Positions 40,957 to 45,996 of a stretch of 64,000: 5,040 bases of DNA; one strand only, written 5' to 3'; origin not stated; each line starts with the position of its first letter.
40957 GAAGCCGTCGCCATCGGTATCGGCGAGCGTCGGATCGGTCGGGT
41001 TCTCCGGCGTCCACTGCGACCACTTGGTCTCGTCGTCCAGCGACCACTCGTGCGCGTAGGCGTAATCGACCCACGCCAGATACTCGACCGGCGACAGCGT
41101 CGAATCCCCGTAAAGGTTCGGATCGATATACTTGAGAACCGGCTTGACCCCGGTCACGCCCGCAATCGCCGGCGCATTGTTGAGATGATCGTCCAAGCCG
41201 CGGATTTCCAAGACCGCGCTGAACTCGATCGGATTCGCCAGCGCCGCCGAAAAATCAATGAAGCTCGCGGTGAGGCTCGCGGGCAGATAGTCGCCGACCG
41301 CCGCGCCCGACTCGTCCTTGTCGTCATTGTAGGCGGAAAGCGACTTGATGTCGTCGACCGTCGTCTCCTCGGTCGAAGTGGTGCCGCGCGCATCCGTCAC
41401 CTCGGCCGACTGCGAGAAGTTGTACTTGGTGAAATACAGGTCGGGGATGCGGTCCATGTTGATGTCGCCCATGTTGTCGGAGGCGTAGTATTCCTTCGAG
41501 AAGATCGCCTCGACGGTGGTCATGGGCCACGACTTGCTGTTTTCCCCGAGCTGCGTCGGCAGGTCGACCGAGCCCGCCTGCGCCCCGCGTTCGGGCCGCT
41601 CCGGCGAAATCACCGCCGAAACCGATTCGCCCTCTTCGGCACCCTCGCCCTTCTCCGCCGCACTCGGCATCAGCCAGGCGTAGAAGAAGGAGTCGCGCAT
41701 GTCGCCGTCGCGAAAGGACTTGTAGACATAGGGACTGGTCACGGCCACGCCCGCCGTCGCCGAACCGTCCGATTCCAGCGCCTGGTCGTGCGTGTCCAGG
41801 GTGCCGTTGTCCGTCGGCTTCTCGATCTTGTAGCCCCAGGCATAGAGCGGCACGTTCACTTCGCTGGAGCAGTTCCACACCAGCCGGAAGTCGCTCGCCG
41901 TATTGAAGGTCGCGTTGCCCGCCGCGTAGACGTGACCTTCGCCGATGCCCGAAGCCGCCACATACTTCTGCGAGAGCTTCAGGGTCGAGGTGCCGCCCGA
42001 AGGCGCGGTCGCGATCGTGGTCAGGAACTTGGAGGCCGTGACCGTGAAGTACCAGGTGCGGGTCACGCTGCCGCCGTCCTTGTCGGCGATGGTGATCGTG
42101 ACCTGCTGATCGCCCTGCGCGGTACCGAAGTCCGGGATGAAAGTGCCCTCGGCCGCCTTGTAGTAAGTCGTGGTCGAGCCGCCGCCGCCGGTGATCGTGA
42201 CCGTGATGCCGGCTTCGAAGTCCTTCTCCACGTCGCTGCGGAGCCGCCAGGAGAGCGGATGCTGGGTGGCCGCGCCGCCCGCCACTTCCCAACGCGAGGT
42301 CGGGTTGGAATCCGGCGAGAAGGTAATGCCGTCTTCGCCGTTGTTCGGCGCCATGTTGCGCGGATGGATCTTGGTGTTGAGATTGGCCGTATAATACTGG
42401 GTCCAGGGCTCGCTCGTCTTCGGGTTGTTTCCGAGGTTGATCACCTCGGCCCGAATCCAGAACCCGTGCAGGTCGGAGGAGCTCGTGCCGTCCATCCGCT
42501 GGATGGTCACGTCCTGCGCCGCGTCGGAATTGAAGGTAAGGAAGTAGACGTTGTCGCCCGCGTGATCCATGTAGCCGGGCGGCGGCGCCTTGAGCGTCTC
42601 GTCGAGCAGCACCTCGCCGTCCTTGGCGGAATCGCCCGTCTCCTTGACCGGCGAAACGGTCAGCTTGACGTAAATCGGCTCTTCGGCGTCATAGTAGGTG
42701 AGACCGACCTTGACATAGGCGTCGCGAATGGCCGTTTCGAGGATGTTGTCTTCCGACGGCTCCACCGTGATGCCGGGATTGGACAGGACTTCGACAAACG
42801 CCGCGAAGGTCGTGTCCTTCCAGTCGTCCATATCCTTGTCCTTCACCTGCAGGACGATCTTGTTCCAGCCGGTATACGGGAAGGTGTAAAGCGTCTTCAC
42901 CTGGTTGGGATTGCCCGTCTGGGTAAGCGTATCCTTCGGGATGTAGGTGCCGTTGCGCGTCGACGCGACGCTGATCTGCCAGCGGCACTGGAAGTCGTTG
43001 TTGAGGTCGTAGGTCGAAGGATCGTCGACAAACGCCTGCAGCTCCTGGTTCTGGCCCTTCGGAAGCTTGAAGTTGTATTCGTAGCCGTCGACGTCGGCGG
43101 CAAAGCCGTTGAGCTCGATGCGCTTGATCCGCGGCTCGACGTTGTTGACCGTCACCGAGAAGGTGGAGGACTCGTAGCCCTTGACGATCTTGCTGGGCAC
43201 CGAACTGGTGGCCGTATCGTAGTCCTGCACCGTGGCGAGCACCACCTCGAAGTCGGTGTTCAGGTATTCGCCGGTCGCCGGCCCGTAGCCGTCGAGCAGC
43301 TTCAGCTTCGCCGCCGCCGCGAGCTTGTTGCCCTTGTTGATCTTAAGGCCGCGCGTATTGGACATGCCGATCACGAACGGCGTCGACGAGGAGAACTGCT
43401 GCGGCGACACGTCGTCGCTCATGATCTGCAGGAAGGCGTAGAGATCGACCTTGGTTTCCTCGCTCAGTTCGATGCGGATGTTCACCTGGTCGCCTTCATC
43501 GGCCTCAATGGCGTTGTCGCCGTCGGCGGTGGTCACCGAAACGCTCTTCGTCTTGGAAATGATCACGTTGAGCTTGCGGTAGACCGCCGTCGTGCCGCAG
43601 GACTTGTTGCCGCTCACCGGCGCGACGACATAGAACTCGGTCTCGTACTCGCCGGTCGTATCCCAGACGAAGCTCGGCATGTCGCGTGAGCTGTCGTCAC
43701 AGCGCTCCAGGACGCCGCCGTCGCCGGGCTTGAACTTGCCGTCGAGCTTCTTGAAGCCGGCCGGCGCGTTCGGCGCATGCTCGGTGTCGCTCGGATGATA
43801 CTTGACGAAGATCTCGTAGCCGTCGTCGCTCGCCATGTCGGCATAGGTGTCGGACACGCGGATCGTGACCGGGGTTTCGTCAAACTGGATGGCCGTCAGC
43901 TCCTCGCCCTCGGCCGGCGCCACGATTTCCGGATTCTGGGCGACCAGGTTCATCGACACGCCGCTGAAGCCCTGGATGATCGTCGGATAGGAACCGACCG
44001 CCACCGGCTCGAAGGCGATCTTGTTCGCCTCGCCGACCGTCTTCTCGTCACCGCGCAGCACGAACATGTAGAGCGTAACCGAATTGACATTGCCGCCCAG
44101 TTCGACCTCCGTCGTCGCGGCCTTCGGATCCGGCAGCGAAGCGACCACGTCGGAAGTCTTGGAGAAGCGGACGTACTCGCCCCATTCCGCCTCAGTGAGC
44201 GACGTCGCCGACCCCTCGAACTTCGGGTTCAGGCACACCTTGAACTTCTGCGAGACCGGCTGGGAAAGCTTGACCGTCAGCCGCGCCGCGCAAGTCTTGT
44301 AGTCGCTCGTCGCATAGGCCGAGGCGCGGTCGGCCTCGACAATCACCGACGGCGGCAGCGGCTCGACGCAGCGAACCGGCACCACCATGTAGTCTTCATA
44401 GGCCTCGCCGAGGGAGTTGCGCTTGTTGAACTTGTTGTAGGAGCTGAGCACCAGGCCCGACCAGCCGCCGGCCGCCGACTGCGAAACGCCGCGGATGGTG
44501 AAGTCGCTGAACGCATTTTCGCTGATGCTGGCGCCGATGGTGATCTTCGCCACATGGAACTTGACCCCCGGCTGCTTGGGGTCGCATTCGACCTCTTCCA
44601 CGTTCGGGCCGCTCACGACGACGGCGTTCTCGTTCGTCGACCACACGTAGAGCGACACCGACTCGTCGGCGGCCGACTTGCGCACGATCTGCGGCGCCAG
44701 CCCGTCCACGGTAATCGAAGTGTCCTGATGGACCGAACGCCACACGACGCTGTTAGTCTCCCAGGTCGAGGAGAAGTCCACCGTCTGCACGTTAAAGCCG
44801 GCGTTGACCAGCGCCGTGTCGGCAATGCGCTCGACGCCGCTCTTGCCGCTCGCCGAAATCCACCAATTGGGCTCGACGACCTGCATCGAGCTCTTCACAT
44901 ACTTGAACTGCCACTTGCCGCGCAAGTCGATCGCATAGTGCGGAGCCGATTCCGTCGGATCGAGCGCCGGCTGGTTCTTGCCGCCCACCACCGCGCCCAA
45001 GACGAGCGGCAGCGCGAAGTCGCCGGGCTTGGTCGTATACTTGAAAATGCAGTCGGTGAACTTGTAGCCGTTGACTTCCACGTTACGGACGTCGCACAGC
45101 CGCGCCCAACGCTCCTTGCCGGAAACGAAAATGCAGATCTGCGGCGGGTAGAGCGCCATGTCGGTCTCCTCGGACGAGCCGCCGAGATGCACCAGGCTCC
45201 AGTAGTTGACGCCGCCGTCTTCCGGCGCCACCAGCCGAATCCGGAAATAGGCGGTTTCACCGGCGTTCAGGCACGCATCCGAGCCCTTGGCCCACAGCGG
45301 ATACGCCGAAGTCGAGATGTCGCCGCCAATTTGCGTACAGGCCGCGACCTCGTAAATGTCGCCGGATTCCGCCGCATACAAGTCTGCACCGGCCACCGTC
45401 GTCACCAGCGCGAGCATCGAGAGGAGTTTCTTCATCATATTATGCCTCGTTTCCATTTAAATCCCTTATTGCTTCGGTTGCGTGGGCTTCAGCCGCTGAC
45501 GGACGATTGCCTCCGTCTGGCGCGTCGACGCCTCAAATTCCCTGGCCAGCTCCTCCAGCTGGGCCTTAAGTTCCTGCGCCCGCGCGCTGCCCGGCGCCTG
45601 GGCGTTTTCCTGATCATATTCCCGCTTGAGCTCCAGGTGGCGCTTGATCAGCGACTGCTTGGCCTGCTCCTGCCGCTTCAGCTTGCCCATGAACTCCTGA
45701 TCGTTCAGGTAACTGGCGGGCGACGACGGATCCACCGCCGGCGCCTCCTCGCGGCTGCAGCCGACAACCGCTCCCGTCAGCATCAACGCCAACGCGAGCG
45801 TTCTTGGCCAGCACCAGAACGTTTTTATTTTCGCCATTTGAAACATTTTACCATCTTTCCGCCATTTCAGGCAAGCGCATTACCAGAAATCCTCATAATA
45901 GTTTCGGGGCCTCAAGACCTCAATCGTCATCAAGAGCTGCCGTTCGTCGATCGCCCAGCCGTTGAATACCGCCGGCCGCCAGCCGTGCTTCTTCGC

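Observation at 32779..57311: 24-kb block of three tandem giant secreted proteins (936, 2874 and 4225 aa): candidate undescribed surface-adhesin locus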

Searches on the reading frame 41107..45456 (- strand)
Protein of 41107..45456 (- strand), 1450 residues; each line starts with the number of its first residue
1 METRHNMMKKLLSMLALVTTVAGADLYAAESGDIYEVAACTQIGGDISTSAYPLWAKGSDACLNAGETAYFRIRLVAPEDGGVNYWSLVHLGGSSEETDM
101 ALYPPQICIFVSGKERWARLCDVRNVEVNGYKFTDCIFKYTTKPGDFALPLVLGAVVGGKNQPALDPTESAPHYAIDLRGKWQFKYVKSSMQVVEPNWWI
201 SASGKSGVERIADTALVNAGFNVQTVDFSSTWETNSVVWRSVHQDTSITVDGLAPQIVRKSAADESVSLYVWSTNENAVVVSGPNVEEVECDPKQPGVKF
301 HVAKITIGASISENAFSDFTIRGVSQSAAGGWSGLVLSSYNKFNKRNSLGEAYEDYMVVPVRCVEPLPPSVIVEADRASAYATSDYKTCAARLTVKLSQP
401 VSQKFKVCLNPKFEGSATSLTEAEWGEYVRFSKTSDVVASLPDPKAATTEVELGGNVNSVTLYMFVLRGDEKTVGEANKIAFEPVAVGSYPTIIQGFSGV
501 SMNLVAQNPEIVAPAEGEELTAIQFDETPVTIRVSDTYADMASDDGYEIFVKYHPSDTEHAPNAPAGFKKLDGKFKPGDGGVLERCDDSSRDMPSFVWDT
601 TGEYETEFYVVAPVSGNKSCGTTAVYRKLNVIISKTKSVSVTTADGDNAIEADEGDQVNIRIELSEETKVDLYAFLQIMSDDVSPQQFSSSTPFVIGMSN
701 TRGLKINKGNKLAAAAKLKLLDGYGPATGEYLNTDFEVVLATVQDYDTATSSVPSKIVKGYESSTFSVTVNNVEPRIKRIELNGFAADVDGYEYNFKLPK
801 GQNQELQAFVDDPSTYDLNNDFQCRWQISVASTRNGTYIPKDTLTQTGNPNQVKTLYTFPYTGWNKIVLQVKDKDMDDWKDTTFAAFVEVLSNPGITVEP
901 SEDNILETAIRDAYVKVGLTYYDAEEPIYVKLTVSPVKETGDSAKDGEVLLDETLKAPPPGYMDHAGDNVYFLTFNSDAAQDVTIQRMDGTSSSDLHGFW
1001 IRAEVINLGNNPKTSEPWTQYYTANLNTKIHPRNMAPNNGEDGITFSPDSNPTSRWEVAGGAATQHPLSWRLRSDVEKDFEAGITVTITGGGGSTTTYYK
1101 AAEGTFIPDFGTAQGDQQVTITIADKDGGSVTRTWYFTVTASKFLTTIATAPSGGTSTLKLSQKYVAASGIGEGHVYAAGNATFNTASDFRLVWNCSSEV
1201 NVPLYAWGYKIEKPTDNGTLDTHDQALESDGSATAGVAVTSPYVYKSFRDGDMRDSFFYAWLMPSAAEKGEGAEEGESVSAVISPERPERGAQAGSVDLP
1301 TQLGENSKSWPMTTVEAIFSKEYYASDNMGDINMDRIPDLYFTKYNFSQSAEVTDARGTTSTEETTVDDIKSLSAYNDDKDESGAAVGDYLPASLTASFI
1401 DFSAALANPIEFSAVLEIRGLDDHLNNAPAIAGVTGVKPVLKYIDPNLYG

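Call 36: find_homologous_proteins(query=window:41107-45456:-)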
Query window:41107-45456:- (1450 aa): 2 proteins with E <= 0.001 among 8000 candidates.
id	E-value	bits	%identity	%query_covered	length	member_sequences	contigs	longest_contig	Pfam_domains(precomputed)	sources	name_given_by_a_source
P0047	0.0e+0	1818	56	99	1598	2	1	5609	-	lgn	-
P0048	7.1e-108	380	30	98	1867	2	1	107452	PF18884.6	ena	-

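Call 48: find_encoding_contigs(protein=P0048, flank=10000, max_places=2)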
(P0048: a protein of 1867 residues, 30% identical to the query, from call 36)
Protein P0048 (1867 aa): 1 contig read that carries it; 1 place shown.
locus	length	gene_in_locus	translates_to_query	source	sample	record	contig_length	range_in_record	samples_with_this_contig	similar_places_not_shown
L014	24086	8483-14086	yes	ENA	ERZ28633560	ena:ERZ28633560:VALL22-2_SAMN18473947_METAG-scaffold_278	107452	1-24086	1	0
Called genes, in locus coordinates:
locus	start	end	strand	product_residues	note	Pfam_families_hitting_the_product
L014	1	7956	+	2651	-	?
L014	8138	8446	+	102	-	-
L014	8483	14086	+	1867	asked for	PF18884:TSP3_bac (faint)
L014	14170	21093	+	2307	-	PF13385:Laminin_G_3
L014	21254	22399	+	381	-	PF00871:Acetate_kinase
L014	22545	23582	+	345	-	PF01515:PTA_PTB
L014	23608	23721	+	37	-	-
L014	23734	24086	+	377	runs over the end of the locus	PF13580:SIS_2 (faint), PF01380:SIS, PF00571:CBS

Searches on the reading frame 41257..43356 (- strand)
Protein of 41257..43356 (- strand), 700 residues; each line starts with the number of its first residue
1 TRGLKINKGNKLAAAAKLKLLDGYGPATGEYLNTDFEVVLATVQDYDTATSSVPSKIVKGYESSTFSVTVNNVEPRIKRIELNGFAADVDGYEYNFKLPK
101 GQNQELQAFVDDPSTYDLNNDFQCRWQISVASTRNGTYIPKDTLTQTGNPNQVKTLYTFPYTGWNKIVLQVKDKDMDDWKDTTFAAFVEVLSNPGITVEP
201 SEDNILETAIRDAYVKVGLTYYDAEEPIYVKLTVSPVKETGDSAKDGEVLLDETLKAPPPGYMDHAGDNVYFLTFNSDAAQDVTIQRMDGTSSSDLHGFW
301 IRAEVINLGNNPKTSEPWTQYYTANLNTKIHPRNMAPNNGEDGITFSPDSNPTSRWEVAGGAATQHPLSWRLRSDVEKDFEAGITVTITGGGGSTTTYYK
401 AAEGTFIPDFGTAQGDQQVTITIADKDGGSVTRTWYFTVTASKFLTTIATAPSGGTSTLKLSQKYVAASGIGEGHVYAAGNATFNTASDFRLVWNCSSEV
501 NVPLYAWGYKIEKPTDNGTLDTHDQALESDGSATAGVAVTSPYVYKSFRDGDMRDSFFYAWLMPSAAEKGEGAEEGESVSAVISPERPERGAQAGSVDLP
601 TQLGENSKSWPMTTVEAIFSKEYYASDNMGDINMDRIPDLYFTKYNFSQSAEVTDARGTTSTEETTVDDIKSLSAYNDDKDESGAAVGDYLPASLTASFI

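Call 72: search_protein_families(library=pfam, proteins=[window:41257-43356:-], max_evalue=1)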
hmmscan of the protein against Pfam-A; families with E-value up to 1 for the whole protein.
window:41257-43356:- (700 aa): 1 family
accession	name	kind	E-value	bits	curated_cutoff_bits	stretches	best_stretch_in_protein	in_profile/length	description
PF09136.16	Glucodextran_B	-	0.56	10.6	27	0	402-435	44-77/83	Glucodextranase, domain B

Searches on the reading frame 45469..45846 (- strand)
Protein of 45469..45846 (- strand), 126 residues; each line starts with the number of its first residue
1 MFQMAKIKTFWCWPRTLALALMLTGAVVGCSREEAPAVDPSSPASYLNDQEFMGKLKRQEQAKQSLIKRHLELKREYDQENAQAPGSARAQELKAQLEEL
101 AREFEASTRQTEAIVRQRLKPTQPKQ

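Call 7: search_protein_families(library=pfam, proteins=[window:45469-45846:-], max_evalue=0.01)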
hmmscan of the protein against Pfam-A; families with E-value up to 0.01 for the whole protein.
window:45469-45846:- (126 aa): 0 families

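Call 8: search_protein_families(library=ncbifam, proteins=[window:45469-45846:-], max_evalue=0.01)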
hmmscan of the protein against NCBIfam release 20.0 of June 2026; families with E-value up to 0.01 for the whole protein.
window:45469-45846:- (126 aa): 0 families
